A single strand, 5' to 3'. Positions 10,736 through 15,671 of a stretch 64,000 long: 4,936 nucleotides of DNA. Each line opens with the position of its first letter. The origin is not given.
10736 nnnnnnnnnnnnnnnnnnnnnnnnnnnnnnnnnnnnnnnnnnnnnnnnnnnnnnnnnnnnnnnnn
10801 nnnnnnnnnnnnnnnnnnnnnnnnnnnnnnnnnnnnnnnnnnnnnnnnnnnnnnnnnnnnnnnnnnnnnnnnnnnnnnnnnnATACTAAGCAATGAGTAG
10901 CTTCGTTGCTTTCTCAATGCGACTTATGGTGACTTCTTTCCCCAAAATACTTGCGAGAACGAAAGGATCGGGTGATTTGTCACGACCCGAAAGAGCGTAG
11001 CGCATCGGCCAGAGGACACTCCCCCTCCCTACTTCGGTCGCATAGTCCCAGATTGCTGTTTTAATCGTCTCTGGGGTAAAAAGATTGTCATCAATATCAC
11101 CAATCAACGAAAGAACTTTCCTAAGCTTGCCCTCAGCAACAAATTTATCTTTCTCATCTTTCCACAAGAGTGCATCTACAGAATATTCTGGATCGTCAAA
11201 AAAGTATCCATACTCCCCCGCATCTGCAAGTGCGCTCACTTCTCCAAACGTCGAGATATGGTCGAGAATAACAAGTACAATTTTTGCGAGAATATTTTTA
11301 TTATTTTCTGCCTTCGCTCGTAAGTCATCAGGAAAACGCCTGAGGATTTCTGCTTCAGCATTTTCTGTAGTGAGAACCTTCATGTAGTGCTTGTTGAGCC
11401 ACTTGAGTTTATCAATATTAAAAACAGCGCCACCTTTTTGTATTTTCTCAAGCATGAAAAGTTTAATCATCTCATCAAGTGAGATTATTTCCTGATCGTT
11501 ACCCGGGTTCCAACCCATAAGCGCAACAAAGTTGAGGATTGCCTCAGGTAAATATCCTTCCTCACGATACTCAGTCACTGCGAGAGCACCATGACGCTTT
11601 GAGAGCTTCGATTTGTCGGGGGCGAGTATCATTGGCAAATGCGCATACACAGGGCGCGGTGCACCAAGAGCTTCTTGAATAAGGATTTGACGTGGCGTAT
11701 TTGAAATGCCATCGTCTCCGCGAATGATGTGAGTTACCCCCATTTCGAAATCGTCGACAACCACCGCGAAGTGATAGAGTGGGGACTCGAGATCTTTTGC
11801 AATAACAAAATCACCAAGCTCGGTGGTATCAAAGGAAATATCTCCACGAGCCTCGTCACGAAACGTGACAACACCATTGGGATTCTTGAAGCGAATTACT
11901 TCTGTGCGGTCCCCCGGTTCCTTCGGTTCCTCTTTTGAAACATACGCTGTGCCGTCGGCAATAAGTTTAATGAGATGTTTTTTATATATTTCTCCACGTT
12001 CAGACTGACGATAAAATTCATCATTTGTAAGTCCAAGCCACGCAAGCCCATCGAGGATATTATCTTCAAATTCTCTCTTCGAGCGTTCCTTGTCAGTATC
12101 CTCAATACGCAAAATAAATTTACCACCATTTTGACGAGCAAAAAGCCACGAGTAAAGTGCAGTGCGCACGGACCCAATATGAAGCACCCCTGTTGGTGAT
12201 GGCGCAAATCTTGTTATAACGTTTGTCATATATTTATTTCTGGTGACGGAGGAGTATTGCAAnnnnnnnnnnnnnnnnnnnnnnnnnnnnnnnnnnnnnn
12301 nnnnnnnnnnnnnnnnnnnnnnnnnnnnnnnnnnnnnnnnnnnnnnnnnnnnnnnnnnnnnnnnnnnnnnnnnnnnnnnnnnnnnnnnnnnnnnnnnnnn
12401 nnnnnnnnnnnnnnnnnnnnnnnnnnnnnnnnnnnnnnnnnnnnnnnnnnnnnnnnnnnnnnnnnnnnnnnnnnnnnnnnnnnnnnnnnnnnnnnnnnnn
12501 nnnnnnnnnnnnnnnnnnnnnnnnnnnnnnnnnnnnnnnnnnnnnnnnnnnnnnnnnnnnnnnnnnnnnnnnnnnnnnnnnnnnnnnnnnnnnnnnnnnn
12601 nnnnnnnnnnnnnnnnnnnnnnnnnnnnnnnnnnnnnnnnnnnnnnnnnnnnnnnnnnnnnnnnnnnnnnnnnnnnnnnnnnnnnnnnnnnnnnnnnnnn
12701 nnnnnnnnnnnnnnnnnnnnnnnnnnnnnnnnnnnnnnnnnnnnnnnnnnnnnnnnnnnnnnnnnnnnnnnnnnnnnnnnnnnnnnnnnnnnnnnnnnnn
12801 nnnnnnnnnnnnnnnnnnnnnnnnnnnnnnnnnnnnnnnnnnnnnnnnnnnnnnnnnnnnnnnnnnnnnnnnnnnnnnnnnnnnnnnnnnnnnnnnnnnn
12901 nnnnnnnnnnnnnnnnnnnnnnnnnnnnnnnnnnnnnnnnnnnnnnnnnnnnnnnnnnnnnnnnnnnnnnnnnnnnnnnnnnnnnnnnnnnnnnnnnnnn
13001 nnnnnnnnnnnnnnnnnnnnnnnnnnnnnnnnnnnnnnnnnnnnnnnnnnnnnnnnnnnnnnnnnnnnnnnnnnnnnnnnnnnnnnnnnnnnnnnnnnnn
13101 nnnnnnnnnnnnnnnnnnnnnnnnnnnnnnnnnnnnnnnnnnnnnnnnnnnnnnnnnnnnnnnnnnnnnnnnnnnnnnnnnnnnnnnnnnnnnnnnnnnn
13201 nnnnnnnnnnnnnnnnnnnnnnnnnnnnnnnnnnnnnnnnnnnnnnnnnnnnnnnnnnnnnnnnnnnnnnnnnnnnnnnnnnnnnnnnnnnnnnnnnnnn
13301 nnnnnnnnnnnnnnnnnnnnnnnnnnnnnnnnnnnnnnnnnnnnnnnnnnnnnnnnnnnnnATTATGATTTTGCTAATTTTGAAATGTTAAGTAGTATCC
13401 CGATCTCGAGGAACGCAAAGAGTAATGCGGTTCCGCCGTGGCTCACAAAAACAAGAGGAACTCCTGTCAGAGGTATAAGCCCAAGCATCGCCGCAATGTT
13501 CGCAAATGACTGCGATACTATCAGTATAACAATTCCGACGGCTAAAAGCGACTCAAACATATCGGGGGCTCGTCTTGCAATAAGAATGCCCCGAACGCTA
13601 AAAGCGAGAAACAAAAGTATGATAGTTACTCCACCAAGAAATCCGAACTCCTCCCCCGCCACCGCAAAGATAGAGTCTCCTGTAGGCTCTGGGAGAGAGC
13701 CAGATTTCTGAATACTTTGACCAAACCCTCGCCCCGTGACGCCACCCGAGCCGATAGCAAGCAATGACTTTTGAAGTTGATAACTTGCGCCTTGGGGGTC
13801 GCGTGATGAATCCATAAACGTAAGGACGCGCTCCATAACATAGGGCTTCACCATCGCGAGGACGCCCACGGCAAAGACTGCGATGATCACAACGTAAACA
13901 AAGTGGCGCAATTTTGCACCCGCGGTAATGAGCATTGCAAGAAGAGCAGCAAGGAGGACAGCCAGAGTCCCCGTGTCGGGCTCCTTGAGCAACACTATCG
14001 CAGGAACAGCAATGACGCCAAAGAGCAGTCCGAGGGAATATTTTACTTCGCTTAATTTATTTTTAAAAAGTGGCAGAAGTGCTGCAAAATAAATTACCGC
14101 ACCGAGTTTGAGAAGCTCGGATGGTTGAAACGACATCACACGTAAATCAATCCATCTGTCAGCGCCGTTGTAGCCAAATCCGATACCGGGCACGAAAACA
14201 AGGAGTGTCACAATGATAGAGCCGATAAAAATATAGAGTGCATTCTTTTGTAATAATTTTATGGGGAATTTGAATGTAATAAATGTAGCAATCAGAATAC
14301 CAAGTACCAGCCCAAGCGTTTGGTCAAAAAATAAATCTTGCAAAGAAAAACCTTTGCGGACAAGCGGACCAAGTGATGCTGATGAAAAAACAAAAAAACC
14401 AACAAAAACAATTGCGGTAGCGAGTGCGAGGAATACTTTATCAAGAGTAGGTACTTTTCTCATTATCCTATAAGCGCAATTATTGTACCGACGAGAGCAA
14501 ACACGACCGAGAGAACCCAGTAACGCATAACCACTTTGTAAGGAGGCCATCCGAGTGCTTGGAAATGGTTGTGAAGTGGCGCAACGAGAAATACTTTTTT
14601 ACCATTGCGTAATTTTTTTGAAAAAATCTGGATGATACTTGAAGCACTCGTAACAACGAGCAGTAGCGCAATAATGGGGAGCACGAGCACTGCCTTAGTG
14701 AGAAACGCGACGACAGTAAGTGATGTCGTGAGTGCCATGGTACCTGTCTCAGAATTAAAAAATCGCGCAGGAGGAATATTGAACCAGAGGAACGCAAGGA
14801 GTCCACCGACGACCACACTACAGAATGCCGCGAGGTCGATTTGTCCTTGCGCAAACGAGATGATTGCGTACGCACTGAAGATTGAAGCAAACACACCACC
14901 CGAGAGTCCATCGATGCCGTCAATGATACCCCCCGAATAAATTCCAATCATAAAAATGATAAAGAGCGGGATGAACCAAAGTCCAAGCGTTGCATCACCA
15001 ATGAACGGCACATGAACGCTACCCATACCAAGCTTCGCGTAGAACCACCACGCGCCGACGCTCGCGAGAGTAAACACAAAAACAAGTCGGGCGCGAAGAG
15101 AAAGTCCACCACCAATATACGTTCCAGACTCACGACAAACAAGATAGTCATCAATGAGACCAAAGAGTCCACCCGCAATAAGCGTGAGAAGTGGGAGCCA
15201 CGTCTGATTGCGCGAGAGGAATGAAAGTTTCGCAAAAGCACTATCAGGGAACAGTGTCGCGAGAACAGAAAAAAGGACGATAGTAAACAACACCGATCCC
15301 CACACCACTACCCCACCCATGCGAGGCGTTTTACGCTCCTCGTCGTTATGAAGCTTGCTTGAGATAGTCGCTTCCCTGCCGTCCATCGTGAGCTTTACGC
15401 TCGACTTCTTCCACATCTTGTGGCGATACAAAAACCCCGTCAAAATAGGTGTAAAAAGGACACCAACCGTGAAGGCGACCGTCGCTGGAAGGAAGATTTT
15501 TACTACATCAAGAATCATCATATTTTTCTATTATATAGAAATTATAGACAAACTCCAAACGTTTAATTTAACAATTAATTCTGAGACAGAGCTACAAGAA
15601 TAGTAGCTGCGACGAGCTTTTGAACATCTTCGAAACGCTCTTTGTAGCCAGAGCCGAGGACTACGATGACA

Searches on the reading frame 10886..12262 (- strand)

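Call 97: search_protein_families(library=pfam, proteins=[window:10886-12262:-], max_evalue=0.001)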
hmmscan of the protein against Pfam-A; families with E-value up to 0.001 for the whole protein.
window:10886-12262:- (458 aa): 2 families
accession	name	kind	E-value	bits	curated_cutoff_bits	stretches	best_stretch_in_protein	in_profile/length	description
PF00749.27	tRNA-synt_1c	-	3.1e-86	289.6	23.4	2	118-288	141-314/314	tRNA synthetases class I (E and Q), catalytic domain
PF19269.4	Anticodon_2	-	5.7e-16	59.6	23.6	1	313-452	9-140/141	Anticodon binding domain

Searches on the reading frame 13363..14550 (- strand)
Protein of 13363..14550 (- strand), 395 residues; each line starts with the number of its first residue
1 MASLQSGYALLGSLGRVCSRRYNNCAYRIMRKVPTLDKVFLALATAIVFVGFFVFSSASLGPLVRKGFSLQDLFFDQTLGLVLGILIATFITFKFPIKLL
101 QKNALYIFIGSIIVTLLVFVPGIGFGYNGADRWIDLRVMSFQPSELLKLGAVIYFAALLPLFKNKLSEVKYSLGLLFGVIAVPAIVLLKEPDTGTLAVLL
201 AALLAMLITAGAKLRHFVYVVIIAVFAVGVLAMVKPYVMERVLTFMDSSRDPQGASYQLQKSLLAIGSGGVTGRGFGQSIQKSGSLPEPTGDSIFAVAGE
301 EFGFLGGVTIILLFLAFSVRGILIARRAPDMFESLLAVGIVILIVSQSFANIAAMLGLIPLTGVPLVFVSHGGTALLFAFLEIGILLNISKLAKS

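Call 97: search_protein_families(library=pfam, proteins=[window:13363-14550:-], max_evalue=0.001)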
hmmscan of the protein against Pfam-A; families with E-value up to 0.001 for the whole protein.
window:13363-14550:- (395 aa): 1 family
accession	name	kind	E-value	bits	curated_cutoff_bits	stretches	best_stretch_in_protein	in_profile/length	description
PF01098.24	FTSW_RODA_SPOVE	-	2.1e-88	297.2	26.4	1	39-392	3-353/356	Cell cycle protein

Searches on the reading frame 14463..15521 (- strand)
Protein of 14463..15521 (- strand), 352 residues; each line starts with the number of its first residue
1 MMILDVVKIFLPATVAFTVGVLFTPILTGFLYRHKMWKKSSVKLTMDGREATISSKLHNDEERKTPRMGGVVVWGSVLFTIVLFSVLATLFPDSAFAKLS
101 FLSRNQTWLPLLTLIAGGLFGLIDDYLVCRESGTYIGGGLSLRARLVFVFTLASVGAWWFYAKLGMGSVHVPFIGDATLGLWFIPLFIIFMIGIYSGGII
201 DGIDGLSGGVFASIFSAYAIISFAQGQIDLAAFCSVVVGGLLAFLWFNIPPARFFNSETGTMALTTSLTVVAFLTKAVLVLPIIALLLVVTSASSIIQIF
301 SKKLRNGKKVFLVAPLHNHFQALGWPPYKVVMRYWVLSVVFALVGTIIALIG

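Call 97: search_protein_families(library=pfam, proteins=[window:14463-15521:-], max_evalue=0.001)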
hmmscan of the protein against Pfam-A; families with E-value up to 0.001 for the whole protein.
window:14463-15521:- (352 aa): 1 family
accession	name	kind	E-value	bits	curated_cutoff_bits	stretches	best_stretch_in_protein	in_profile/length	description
PF00953.26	Glycos_transf_4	-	5.7e-20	72.4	27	1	110-273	4-157/160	Glycosyl transferase family 4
